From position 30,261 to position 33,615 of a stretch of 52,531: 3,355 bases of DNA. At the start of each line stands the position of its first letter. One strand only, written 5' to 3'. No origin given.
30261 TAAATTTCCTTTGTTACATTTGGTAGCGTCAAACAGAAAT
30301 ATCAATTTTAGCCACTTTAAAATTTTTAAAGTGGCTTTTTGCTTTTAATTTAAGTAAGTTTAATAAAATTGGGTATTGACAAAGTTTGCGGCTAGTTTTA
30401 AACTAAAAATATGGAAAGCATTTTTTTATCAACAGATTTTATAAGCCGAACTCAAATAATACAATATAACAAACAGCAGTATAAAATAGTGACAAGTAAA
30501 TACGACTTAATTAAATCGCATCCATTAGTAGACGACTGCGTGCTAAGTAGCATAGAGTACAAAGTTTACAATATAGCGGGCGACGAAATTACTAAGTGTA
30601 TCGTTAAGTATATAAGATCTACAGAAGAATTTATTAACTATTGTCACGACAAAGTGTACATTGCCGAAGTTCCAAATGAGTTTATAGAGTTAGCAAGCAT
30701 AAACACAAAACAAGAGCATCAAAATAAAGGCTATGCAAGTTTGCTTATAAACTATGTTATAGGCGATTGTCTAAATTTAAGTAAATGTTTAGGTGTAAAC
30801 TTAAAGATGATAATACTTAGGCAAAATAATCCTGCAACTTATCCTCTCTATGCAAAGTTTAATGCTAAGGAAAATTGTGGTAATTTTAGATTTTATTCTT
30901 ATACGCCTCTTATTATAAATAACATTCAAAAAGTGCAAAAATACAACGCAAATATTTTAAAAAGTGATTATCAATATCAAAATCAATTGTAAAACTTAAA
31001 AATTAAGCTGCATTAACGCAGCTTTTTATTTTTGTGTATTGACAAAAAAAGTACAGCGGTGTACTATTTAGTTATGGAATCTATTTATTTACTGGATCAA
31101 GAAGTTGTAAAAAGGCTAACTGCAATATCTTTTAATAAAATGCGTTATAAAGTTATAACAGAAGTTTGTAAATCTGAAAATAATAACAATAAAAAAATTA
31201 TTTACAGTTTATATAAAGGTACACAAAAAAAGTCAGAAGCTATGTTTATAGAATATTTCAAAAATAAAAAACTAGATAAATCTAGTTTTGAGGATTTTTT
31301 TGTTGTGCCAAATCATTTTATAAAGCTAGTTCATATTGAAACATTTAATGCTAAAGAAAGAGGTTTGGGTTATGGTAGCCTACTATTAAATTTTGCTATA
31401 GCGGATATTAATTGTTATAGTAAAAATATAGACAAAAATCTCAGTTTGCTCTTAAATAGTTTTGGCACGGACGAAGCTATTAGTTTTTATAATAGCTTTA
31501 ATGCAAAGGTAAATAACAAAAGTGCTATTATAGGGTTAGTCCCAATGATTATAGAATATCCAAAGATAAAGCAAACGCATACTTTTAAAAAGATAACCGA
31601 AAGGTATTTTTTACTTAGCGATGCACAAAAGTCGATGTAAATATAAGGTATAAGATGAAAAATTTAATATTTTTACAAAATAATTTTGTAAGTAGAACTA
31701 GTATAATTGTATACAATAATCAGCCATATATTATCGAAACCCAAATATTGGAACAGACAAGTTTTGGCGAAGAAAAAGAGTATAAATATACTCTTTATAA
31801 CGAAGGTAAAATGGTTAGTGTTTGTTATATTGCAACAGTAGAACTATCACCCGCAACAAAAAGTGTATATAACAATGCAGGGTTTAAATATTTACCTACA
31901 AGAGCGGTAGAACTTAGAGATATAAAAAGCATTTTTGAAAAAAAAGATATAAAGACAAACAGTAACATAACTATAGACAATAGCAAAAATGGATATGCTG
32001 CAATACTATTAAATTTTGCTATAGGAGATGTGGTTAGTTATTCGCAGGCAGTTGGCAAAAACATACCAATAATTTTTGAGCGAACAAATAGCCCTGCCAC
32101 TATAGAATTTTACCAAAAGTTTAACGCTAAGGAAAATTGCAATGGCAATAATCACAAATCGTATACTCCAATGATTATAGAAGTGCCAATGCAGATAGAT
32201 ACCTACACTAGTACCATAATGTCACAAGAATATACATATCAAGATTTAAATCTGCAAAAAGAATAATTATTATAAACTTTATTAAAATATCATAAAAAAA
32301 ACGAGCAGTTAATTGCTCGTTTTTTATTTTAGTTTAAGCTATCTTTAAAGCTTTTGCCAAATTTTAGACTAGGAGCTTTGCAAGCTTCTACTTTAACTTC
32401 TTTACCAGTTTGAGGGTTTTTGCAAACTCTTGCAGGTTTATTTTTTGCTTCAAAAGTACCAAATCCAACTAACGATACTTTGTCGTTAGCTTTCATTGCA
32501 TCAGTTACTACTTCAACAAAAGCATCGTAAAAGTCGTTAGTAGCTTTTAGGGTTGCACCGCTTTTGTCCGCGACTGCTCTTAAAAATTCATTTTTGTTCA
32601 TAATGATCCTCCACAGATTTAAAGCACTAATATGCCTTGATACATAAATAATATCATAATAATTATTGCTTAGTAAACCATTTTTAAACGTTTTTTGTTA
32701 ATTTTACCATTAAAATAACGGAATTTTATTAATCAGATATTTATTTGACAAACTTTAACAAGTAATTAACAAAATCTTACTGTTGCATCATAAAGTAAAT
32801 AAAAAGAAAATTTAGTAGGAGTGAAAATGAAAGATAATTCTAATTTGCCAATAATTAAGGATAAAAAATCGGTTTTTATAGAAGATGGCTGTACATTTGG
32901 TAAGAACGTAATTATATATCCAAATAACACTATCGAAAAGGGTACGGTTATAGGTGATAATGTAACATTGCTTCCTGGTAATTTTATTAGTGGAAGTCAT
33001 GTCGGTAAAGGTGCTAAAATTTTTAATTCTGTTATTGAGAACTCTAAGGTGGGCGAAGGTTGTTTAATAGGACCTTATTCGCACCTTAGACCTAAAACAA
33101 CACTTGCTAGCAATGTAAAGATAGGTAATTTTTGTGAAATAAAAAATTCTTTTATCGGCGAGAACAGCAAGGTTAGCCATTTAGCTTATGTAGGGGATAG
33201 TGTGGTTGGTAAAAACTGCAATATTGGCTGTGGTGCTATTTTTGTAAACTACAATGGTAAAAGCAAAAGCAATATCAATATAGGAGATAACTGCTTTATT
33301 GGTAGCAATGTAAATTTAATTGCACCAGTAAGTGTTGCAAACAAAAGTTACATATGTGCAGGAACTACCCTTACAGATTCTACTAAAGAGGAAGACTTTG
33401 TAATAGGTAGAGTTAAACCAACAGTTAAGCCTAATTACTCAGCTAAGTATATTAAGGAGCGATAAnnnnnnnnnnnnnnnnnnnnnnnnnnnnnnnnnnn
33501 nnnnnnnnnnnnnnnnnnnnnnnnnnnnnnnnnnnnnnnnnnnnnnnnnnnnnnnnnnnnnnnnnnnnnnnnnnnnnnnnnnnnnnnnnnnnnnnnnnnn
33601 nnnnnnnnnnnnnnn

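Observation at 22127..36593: The repeat family is dispersed and its left end sits on or just after stop codons of + strand genes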

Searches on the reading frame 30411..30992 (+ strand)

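Call 12: search_protein_families(library=pfam, proteins=[window:30411-30992:+])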
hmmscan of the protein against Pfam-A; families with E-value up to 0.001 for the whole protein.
window:30411-30992:+ (193 aa): 2 families
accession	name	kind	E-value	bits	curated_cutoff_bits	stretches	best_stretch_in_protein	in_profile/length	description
PF00583.31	Acetyltransf_1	-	0.00034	21.3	20.7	1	88-150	56-114/116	Acetyltransferase (GNAT) family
PF13508.13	Acetyltransf_7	-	0.00081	20.2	27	0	88-150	28-80/84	Acetyltransferase (GNAT) domain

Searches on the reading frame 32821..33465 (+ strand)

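Call 66: search_protein_families(library=pfam, proteins=[window:32821-33465:+], max_evalue=0.00001)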
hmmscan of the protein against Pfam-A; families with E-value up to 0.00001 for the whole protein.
window:32821-33465:+ (214 aa): 5 families
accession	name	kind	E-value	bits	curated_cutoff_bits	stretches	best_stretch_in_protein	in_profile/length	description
PF00132.30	Hexapep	-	2.9e-29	99.9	27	3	74-109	1-36/36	Bacterial transferase hexapeptide (six repeats)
PF25084.1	LbH_EIF2B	-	1.2e-15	57.8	54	1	60-120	23-83/105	EIF2B subunit epsilon LbH domain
PF14602.12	Hexapep_2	-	7.7e-13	48.4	27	1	152-185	2-33/34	Hexapeptide repeat of succinyl-transferase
PF24894.1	Hexapep_GlmU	-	2.7e-07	31.1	23.3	0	57-125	17-84/104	GlmU-like, C-terminal hexapeptide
PF25087.1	GMPPB_C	-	1e-06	28.8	39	0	19-99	6-81/110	GMPPB C-terminal domain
